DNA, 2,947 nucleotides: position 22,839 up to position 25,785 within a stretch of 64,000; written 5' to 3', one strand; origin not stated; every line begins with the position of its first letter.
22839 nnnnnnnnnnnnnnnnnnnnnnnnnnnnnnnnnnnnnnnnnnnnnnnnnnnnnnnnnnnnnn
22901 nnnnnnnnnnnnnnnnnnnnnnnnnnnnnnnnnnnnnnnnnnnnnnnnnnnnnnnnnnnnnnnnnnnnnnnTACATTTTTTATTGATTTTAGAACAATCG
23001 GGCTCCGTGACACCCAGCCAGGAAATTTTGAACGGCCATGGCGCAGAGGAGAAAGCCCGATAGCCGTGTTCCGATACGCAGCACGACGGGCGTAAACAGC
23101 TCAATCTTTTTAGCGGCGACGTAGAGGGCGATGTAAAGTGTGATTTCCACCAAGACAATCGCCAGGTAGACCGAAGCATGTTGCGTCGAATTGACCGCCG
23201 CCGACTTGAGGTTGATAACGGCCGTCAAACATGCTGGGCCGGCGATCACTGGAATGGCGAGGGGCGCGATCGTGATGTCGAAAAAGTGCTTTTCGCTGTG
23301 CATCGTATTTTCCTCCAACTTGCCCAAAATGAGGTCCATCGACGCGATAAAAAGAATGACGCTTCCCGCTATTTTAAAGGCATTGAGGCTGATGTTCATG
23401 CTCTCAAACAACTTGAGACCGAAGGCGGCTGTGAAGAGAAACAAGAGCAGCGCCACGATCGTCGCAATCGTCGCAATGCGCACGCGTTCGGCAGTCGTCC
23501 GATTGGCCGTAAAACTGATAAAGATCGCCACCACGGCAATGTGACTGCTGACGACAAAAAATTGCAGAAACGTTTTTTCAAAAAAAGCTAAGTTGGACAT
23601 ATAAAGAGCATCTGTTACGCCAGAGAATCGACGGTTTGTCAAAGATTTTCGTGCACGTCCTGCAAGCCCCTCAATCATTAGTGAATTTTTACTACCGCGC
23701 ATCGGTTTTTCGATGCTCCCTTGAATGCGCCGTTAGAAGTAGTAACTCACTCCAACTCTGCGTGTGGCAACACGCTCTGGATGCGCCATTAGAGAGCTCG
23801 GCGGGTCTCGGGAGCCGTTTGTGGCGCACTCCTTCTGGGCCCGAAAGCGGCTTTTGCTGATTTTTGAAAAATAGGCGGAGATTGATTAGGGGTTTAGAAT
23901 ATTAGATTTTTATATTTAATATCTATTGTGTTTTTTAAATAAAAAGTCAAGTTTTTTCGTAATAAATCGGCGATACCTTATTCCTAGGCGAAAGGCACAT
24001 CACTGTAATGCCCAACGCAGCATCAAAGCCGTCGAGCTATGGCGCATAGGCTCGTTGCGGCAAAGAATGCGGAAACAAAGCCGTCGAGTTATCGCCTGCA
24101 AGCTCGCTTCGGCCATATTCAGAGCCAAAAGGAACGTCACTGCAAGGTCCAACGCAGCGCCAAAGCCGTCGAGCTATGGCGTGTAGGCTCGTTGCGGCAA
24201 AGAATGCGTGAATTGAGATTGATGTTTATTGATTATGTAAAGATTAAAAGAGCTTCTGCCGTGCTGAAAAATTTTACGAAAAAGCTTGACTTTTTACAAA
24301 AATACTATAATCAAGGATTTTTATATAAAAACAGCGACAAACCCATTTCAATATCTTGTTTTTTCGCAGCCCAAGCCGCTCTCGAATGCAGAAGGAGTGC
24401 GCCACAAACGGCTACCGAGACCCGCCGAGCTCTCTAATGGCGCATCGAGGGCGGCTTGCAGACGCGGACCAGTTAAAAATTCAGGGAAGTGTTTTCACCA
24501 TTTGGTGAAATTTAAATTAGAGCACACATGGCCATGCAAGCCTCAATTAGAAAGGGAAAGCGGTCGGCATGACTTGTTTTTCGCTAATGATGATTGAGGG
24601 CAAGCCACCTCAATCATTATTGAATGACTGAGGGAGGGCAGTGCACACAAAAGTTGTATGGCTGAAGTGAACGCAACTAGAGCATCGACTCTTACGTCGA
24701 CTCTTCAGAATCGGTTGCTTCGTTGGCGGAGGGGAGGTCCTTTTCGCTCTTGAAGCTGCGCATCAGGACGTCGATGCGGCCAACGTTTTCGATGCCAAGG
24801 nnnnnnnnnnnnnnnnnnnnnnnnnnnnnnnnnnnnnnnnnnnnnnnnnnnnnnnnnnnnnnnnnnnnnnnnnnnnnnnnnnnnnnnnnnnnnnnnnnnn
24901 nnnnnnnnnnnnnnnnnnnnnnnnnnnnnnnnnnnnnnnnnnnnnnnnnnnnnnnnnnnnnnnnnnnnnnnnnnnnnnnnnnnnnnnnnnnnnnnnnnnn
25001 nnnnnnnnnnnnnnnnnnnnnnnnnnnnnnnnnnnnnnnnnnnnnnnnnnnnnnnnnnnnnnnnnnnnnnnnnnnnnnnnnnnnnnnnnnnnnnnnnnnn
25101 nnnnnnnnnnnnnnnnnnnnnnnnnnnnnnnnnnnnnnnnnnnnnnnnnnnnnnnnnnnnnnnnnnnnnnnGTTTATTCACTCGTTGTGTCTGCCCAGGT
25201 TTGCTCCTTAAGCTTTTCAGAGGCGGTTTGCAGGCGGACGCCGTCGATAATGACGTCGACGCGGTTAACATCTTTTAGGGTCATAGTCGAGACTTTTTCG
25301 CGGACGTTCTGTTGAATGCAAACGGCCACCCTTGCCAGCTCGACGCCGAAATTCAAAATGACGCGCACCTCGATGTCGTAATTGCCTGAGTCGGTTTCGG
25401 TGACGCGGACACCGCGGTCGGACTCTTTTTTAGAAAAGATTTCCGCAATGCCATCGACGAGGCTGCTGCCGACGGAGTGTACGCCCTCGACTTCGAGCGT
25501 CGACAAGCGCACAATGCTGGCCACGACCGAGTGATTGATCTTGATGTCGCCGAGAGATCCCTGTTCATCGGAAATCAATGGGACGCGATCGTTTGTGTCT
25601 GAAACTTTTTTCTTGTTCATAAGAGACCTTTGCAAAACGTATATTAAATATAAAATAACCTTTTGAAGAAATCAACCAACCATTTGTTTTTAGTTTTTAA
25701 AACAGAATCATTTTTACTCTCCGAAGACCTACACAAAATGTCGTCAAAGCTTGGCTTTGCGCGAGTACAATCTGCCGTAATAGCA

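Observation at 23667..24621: L element locus 2: head-to-head pair of box + leader + GC-core units bounded by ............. inverted termini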

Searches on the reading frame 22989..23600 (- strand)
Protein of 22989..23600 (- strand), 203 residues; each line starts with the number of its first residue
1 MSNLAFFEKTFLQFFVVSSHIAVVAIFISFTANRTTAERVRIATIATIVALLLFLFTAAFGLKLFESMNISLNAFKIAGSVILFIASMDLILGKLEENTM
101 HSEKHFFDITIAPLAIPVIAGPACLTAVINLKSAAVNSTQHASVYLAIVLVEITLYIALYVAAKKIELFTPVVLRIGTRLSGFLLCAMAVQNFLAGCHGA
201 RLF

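Call 15: search_protein_families(library=pfam, proteins=[window:22989-23600:-])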
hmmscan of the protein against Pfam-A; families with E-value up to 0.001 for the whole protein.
window:22989-23600:- (203 aa): 1 family
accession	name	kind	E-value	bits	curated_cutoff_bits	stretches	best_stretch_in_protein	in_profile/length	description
PF01914.23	MarC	-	2.8e-38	131.8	23.9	1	5-199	2-201/203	MarC family integral membrane protein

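Call 16: find_related_loci(query=window:22989-23600:-, collection=genome_contigs, flank=10000)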
Query window:22989-23600:- (203 aa) in genome_contigs; peptide patterns used: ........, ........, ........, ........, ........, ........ (x = any residue, [..] = any of these).
218 stretches matched a pattern, but none encodes a relative of the query by tblastn (E <= 1e-3).

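Call 17: find_encoding_contigs(protein=window:22989-23600:-, flank=10000, max_places=10)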
Protein window:22989-23600:- (203 aa): 1 contig read that carries it; 1 place shown.
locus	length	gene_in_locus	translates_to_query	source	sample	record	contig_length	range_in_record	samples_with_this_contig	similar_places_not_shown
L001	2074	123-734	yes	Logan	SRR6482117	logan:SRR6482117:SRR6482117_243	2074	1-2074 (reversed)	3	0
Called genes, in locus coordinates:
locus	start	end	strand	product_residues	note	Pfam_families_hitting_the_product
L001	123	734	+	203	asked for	PF01914:MarC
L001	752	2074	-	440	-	?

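Call 18: find_homologous_proteins(query=window:22989-23600:-)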
Query window:22989-23600:- (203 aa): 6 proteins with E <= 0.001 among 784 candidates.
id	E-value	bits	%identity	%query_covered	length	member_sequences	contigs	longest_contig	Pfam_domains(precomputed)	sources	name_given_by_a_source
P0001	1.8e-117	408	100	100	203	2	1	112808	PF01914.24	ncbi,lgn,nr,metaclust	ncbi:MAG: hypothetical protein A2Y14_04565 [Verrucomicrobia bacterium GWF2_51_19]|nr:MAG: hypothetic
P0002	2.8e-9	55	29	99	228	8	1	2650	PF01914.24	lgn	-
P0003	6.2e-8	51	31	93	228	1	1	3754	PF01914.24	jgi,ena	-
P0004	6.3e-8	51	31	93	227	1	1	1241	PF01914.24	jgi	jgi:multiple antibiotic resistance protein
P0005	1.1e-7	50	31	93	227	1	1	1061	PF01914.24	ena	-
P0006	8.7e-6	44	27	95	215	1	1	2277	PF01914.24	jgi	jgi:MarC family membrane protein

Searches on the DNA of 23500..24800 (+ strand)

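Call 5: search_rna_families(source=window, start=23500, end=24800, threshold=evalue, max_evalue=10)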
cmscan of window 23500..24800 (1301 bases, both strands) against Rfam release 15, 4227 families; matches with E-value up to 10: 2.
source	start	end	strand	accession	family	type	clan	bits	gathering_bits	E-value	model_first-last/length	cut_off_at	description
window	24697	24745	+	RF02869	ncS025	Gene; sRNA;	-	15.7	46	7.5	1-85/85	no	Burkholderia sRNA 25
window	23843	23862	+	RF01136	sR28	Gene; snRNA; snoRNA; CD-box;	-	10.4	39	9.9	36-55/55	no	Small nucleolar RNA sR28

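Call 55: search_dna_similar(query=window:23660-24630:+, collection=plasmids, mode=distant, max_evalue=0.001)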
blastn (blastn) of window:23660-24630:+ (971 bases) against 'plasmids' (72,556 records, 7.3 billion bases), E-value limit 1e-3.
Records with a match: 3; places in all: 3; records where one place covers at least 80% of the query: 0.
Best place of each record, by identity: 80-90% 3.
By first word of the organism name: Zymomonas 3.
By predicted mobility (MOB-suite, as given by PLSDB): non-mobilizable 3.
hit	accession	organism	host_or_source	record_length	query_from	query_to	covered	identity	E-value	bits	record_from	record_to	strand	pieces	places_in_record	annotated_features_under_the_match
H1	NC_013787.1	Zymomonas mobilis subsp. mobilis ZM4 = ATCC 31821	-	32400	252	298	5%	87.2%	1e-4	55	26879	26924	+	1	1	AraC family transcriptional regulator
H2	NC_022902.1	Zymomonas mobilis subsp. mobilis str. CP4 = NRRL B-14023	-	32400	252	298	5%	87.2%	1e-4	55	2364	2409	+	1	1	AraC family transcriptional regulator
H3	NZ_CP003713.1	Zymomonas mobilis subsp. mobilis NRRL B-12526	-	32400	252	298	5%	87.2%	1e-4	55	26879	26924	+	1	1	AraC family transcriptional regulator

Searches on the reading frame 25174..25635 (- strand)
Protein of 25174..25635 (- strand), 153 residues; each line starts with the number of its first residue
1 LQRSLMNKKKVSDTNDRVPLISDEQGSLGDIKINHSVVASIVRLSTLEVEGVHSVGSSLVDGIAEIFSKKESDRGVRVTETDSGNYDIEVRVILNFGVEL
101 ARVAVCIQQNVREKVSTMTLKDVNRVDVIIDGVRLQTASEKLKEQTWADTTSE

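Call 15: search_protein_families(library=pfam, proteins=[window:25174-25635:-])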
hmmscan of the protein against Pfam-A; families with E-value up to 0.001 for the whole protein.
window:25174-25635:- (153 aa): 1 family
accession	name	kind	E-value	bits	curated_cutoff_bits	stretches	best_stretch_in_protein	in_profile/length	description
PF03780.18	Asp23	-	4.4e-24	85.4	28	1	28-134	2-108/108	Asp23 family, cell envelope-related function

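Call 80: search_protein_families(library=ncbifam, proteins=[window:25174-25635:-], max_evalue=0.01)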
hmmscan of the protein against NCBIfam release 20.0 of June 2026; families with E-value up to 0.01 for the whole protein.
window:25174-25635:- (153 aa): 0 families
